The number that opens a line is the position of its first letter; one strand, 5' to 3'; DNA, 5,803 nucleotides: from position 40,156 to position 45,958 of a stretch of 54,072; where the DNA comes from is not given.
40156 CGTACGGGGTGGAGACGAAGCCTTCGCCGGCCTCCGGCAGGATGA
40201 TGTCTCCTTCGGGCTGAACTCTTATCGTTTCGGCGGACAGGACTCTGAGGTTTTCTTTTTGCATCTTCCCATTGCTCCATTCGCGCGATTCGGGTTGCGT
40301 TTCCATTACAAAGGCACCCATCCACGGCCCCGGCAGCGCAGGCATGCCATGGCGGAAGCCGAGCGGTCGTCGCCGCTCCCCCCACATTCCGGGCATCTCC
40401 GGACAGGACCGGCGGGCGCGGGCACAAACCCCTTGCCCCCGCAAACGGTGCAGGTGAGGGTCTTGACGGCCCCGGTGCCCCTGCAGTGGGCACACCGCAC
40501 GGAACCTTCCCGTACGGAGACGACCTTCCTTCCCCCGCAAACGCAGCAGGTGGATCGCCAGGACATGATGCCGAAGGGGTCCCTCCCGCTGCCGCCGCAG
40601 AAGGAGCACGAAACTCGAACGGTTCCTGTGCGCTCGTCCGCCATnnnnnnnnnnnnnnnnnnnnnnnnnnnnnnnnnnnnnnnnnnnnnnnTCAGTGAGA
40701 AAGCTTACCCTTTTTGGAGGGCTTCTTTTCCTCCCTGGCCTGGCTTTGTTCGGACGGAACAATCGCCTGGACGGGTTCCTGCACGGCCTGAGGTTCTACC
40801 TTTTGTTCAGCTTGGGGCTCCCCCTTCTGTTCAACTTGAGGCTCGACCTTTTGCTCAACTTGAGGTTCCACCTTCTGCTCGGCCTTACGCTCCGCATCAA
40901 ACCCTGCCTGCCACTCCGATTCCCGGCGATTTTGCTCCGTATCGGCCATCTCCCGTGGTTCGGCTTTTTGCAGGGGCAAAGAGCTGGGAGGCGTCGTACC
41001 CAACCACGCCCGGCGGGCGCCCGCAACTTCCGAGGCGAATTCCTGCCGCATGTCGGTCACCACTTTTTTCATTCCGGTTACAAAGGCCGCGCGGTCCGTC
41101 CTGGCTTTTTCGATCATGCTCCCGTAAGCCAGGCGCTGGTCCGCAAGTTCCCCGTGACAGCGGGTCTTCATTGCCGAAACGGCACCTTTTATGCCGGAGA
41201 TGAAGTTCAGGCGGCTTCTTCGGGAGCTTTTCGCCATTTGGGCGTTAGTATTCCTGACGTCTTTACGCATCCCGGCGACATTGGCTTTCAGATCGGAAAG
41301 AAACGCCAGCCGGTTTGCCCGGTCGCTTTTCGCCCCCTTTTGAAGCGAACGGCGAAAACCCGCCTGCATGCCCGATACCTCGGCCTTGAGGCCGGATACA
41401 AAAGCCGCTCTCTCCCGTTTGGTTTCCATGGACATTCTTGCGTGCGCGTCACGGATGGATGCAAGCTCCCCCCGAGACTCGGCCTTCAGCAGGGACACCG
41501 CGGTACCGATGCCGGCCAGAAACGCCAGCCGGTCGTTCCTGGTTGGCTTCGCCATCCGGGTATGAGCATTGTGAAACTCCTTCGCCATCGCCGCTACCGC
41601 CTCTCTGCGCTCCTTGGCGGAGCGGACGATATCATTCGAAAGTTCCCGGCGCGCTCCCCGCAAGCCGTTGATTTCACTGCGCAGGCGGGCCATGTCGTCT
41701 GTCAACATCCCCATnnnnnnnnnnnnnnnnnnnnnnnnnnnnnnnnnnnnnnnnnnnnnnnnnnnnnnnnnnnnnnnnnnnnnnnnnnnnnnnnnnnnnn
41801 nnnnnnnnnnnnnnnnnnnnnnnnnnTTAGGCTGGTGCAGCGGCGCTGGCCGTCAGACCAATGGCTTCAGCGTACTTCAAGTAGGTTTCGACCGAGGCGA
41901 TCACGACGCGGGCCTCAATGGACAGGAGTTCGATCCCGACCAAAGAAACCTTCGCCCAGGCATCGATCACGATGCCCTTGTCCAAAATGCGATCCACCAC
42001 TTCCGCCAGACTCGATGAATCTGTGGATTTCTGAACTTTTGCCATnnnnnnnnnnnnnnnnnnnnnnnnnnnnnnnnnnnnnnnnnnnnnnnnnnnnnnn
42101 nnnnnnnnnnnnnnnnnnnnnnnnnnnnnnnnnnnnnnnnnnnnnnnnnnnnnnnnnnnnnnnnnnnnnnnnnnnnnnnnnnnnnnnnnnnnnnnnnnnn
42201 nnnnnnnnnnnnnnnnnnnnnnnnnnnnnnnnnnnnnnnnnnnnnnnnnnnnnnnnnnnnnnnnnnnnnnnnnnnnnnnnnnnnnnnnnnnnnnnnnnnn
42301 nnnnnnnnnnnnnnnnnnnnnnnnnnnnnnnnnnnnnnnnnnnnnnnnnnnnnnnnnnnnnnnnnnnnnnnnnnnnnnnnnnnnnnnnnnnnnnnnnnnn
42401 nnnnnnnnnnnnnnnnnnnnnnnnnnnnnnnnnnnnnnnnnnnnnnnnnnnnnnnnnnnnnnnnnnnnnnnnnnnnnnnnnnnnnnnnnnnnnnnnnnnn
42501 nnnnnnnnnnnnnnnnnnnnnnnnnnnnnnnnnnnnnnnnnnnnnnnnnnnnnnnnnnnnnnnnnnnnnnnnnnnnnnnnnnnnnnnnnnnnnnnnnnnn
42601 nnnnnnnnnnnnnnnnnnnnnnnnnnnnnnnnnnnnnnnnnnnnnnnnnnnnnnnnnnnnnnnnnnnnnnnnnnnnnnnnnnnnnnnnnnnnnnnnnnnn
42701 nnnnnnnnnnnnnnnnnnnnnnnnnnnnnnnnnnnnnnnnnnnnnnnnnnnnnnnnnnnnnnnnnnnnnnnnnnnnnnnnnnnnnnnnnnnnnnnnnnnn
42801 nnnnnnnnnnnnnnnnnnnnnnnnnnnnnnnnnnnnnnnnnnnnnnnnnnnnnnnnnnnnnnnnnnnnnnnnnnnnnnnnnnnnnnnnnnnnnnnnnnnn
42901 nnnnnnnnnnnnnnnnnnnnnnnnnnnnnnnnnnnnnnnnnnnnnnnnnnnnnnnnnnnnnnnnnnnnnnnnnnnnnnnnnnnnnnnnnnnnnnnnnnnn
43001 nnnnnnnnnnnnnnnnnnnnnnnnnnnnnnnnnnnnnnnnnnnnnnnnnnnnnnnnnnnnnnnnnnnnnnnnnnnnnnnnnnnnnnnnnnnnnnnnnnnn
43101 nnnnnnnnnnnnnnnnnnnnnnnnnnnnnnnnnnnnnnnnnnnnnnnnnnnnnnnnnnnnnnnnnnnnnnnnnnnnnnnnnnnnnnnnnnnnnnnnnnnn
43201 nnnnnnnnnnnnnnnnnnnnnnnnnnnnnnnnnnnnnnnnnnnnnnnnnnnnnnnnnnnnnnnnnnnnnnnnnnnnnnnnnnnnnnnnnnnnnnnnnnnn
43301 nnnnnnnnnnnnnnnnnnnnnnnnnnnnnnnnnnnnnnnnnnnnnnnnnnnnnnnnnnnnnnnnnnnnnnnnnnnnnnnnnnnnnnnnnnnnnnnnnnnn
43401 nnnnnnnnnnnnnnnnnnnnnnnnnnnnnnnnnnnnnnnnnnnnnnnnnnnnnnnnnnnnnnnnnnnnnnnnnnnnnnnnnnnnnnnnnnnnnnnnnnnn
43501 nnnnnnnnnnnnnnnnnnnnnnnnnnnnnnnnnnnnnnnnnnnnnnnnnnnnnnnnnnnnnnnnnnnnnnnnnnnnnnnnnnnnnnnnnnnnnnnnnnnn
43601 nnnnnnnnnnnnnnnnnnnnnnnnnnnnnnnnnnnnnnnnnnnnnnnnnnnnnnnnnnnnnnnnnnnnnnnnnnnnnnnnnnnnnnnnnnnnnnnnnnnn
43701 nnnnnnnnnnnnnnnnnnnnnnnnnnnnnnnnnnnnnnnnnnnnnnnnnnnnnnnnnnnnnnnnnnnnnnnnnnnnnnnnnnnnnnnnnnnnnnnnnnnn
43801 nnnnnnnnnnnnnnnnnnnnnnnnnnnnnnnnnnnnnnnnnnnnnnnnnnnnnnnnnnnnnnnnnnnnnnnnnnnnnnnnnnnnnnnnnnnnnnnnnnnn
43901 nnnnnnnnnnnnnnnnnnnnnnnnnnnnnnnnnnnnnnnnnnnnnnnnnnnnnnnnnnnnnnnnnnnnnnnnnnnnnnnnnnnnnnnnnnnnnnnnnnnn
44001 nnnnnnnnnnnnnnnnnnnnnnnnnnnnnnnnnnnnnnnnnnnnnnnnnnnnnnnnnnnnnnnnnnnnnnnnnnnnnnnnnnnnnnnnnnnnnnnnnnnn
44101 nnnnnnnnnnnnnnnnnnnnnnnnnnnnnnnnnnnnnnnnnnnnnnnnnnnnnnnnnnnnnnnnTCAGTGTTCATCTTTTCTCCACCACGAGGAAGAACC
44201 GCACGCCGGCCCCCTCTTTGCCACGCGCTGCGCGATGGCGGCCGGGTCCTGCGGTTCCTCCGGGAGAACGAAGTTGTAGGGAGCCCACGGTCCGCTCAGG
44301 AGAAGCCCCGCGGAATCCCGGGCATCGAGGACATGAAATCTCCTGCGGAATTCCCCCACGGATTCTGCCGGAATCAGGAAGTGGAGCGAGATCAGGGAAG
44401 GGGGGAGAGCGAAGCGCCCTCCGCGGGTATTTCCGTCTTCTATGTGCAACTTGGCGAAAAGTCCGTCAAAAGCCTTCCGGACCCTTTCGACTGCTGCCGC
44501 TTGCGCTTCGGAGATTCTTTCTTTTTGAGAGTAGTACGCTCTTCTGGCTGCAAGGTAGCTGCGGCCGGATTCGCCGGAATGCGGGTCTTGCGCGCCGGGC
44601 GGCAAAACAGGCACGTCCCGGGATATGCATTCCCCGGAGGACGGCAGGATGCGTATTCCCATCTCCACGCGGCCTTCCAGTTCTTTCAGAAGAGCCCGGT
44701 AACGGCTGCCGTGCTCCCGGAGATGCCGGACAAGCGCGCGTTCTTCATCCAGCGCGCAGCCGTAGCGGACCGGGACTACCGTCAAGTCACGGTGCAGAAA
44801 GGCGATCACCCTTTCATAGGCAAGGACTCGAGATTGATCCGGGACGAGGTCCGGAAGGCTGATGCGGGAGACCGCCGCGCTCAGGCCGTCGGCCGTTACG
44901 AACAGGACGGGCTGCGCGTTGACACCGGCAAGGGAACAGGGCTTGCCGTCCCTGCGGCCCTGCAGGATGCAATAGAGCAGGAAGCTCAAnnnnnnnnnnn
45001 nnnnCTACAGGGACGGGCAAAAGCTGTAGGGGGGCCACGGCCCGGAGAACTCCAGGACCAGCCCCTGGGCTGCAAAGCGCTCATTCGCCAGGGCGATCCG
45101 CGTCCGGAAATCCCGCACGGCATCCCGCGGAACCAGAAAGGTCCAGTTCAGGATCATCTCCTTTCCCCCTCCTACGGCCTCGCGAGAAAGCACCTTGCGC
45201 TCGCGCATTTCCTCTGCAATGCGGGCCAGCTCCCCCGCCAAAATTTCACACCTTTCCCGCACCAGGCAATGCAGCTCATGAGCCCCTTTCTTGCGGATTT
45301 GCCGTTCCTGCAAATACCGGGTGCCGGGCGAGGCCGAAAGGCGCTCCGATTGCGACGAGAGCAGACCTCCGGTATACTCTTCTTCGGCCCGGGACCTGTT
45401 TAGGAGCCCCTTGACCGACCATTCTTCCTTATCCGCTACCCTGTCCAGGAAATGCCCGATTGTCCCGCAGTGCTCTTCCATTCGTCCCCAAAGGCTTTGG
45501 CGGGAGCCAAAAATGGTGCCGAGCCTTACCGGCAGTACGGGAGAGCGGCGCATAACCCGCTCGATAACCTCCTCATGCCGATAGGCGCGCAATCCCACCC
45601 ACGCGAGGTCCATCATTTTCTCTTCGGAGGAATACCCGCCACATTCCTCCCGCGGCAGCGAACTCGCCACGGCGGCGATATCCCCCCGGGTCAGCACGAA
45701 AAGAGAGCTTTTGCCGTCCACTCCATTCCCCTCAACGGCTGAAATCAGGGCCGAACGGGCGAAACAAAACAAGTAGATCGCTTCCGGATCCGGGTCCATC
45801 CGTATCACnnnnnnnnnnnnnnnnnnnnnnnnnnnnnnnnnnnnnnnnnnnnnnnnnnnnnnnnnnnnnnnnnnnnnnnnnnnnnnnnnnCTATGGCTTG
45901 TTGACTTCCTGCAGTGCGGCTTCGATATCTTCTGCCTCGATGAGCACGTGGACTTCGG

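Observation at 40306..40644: Stand-alone six-repeat DnaJ-CR-type zinc-finger protein translationally coupled to gvpN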

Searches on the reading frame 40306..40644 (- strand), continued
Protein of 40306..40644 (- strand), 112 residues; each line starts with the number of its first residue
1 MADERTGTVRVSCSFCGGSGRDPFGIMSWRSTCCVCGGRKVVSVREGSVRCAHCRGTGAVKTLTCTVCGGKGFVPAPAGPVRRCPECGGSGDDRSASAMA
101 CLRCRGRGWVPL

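Call 67: find_related_loci(query=A3, collection=metagenome_contigs, flank=7000)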
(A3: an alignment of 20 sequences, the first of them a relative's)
Query A3 (110 aa) in metagenome_contigs; peptide patterns used: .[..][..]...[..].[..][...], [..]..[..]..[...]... (x = any residue, [..] = any of these).
600 stretches matched a pattern (row limit reached: there are more); 546 encode a relative of the query (tblastn E <= 1e-3); the best 80 are kept; 80 distinct loci.
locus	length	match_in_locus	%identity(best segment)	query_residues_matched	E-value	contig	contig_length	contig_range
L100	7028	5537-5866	100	1-110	4e-68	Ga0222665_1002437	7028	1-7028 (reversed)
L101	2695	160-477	87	2-107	3e-57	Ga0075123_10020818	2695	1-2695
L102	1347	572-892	81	1-107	2e-59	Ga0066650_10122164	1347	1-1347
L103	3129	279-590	88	4-107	9e-57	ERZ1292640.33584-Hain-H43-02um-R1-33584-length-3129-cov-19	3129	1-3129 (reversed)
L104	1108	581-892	88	4-107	2e-59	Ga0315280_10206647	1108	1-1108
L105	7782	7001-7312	88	4-107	9e-56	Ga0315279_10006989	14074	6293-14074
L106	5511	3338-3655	87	2-107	2e-55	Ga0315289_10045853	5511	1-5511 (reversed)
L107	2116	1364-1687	80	1-108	5e-56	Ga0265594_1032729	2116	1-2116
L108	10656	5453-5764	88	4-107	1e-55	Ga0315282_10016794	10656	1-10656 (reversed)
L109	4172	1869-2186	87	2-107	2e-55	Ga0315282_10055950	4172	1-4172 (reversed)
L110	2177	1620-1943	80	1-108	6e-56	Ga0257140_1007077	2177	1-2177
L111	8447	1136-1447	87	4-107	6e-55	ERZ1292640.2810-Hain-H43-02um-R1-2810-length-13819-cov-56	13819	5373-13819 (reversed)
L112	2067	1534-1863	80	1-110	2e-55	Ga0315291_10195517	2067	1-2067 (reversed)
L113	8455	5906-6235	80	1-110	9e-55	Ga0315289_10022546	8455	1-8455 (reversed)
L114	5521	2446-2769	81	1-108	6e-54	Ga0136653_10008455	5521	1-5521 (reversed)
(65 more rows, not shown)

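Call 72: list_cluster_members(proteins=[window:40309-40644:-, P0052, P0304])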
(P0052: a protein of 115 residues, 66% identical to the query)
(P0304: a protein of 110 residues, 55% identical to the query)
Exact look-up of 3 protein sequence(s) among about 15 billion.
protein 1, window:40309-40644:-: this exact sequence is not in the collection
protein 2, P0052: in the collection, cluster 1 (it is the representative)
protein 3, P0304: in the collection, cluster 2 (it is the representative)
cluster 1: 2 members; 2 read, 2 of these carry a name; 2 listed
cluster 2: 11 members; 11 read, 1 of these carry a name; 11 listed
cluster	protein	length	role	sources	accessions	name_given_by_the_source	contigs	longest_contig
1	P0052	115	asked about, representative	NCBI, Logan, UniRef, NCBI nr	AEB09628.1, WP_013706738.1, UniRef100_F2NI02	hypothetical protein [Desulfobacca acetoxidans] | CR-type domain-containing protein n=1 Tax=Desulfobacca acetoxidans (strain ATCC 700848 / ...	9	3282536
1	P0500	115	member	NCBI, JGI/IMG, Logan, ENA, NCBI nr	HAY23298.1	MAG TPA: hypothetical protein DCY27_14270 [Desulfobacterales bacterium] | hypothetical protein [Desulfobacterales bacterium]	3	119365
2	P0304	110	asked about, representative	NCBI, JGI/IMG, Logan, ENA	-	-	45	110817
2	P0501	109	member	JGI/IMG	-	DnaJ-class molecular chaperone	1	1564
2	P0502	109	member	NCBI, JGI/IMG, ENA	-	-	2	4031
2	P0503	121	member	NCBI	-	-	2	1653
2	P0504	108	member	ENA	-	-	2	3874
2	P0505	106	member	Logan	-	-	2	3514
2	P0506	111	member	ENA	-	-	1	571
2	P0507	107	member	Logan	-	-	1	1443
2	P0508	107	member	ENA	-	-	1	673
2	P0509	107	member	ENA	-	-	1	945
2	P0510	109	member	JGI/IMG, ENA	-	-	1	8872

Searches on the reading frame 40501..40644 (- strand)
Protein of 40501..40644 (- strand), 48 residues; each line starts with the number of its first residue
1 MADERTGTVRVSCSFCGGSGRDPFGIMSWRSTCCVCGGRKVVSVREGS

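Call 84: predict_structure(alignment_id=A4)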
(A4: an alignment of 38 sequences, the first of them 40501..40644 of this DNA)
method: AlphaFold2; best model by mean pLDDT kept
length: 48 residues; sequences in the alignment: 38
mean_pLDDT: 76.8   pTM: 0.52
mean pLDDT of the five models: 76.8, 76.3, 75.3, 74.4, 74.2
residues with pLDDT >= 90: 5; 70-90: 29; 50-70: 9; < 50: 5
segments of 3 or more residues with pLDDT < 50: 1-4
pLDDT, mean of each block of 10 residues (from residue 1): 62 88 71 88 74
secondary structure, 60 per line:
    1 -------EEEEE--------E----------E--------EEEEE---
elements in order: E8-12 E41-45

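Call 86: fold_search(model_id=the predicted structure, library=pdb)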
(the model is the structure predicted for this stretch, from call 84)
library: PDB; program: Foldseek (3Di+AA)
matches with E <= 10: 14; with E <= 0.001: 0
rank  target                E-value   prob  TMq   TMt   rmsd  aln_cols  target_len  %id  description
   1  6ekc_B1               6.5e-02  0.99  0.61  0.42   4.6        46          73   28  Crystal structure of the BSD2 homolog of Arabidopsis thaliana bound to the octameric assembly of RbcL from Thermosyne (released 2017-12-06)
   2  8ilb_I                1.6e-01  0.96  0.59  0.37   3.4        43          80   30  The complexes of RbcL, AtRaf1 and AtBSD2 (LFB) (released 2023-11-01)
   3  6ekb                  1.8e-01  0.97  0.56  0.44   3.0        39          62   31  Crystal structure of the BSD2 homolog of Arabidopsis thaliana (released 2017-12-06)
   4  3ld0_2                2.2e-01  0.98  0.57  0.53   1.7        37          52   27  Crystal structure of B.licheniformis Anti-TRAP protein, an antagonist of TRAP-RNA interactions (released 2010-02-23)
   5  8ilm_N                2.2e-01  0.96  0.56  0.38   3.2        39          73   31  The cryo-EM structure of eight Rubisco large subunits (RbcL), two Arabidopsis thaliana Rubisco accumulation factors 1  (released 2023-11-01)
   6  3lcz_A                2.4e-01  0.97  0.55  0.51   1.5        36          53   28  B.licheniformis Anti-TRAP can assemble into two types of dodecameric particles with the same symmetry but inverted ori (released 2010-02-23)
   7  8ilb_F                4.0e-01  0.75  0.55  0.35   7.2        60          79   23  The complexes of RbcL, AtRaf1 and AtBSD2 (LFB) (released 2023-11-01)
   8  2bx9_A                6.6e-01  0.77  0.51  0.47   2.3        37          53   24  Crystal structure of B.subtilis Anti-TRAP protein, an antagonist of TRAP-RNA interactions (released 2005-11-30)
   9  2zp9_E                1.0e+00  0.60  0.47  0.47   2.5        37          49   24  The Nature of the TRAP:Anti-TRAP complex (released 2009-02-03)
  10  2ctt_MODEL_1_A        1.0e+00  0.38  0.52  0.28   3.6        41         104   41  Solution structure of zinc finger domain from human DnaJ subfamily A menber 3 (released 2005-11-24)
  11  8ck0                  6.7e+00  0.01  0.23  0.05   9.6        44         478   18  Carin1 bacteriophage portal assembly (released 2023-03-15)
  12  7zhs_E                8.9e+00  0.09  0.50  0.17   6.3        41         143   29  3D reconstruction of the cylindrical assembly of DnaJA2 delta G/F by imposing D5 symmetry (released 2023-07-26)
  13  7zhs_H                8.9e+00  0.09  0.50  0.17   6.3        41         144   29  3D reconstruction of the cylindrical assembly of DnaJA2 delta G/F by imposing D5 symmetry (released 2023-07-26)
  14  7ubl_A                8.9e+00  0.06  0.46  0.18   6.2        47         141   23  Transcription antitermination factor Qlambda in complex with Q-lambda-binding-element DNA (released 2022-09-28)

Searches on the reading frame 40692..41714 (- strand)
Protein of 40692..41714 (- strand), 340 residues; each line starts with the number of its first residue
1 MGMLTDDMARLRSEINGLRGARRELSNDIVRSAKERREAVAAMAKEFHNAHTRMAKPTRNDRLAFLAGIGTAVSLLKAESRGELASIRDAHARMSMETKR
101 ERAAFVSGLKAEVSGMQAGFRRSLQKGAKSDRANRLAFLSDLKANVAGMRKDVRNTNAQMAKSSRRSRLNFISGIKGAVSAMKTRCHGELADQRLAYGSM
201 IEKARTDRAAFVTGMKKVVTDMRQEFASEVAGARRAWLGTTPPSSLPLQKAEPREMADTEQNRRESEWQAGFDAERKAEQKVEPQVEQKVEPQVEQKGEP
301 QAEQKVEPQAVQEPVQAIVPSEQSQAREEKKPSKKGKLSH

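Call 5: search_protein_families(library=pfam, proteins=[window:40692-41714:-], max_evalue=0.01)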
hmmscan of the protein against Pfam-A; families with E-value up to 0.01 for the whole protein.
window:40692-41714:- (340 aa): 1 family
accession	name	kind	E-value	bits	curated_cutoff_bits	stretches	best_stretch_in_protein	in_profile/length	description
PF09716.15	ETRAMP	-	0.0087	16.5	29.1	0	42-76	32-66/81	Malarial early transcribed membrane protein (ETRAMP)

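Call 6: search_protein_families(library=ncbifam, proteins=[window:40692-41714:-], max_evalue=0.01)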
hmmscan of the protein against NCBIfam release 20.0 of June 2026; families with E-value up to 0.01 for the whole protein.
window:40692-41714:- (340 aa): 1 family
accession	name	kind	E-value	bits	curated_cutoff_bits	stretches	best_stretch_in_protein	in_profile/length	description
NF006689.0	PRK09237.1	equivalog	0.0097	14.5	371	0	44-117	97-165/383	amidohydrolase/deacetylase family metallohydrolase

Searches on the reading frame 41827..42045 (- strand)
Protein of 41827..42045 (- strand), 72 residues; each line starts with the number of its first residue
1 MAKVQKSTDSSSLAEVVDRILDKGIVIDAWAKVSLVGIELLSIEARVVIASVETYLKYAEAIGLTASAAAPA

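Call 5: search_protein_families(library=pfam, proteins=[window:41827-42045:-], max_evalue=0.01)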
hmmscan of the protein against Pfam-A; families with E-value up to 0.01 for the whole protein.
window:41827-42045:- (72 aa): 1 family
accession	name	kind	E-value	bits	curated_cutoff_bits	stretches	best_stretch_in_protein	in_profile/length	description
PF00741.23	Gas_vesicle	-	9.1e-17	61.4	25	1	12-50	1-39/39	Gas vesicle protein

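Call 6: search_protein_families(library=ncbifam, proteins=[window:41827-42045:-], max_evalue=0.01)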
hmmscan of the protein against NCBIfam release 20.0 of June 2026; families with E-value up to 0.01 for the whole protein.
window:41827-42045:- (72 aa): 5 families
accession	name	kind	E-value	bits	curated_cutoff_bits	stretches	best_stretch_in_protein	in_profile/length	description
NF006874.0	PRK09371.1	subfamily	6e-40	135.2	100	1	3-71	2-70/71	gas vesicle structural protein GvpA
NF046092.1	halo_gas_GvpA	exception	8.4e-30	102.8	112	1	9-66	2-59/64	gas vesicle protein GvpA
NF006872.0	PRK09368.1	subfamily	2e-26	92.8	151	1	4-62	8-66/143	gas vesicle structural protein GvpA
NF046090.2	halo_gas_GvpJ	exception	3.3e-12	46.3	125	1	9-59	4-54/73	gas vesicle protein GvpJ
NF046091.2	halo_gas_GvpM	exception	8.3e-07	28.6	109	1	8-58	6-56/67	gas vesicle protein GvpM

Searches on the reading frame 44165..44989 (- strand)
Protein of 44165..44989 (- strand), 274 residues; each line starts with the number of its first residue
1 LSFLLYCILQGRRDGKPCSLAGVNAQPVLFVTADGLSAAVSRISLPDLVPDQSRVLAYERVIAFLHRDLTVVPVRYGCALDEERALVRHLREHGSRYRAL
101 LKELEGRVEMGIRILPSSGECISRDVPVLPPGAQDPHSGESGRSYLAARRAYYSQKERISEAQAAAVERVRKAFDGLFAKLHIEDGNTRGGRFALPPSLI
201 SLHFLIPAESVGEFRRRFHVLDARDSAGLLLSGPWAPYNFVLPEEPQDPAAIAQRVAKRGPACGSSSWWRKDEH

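Call 5: search_protein_families(library=pfam, proteins=[window:44165-44989:-], max_evalue=0.01)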
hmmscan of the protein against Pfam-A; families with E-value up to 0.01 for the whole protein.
window:44165-44989:- (274 aa): 1 family
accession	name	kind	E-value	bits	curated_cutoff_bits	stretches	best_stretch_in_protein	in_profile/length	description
PF06386.16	GvpL_GvpF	-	4.9e-41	141.8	23.6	1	4-241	3-244/245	Gas vesicle synthesis protein GvpL/GvpF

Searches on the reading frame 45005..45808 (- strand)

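Call 37: search_protein_families(library=pfam, proteins=[window:45005-45808:-], max_evalue=0.0001)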
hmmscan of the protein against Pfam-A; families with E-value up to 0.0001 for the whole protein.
window:45005-45808:- (267 aa): 1 family
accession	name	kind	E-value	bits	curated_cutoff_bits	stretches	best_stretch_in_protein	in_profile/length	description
PF06386.16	GvpL_GvpF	-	1.3e-49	169.9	23.6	1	10-264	1-244/245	Gas vesicle synthesis protein GvpL/GvpF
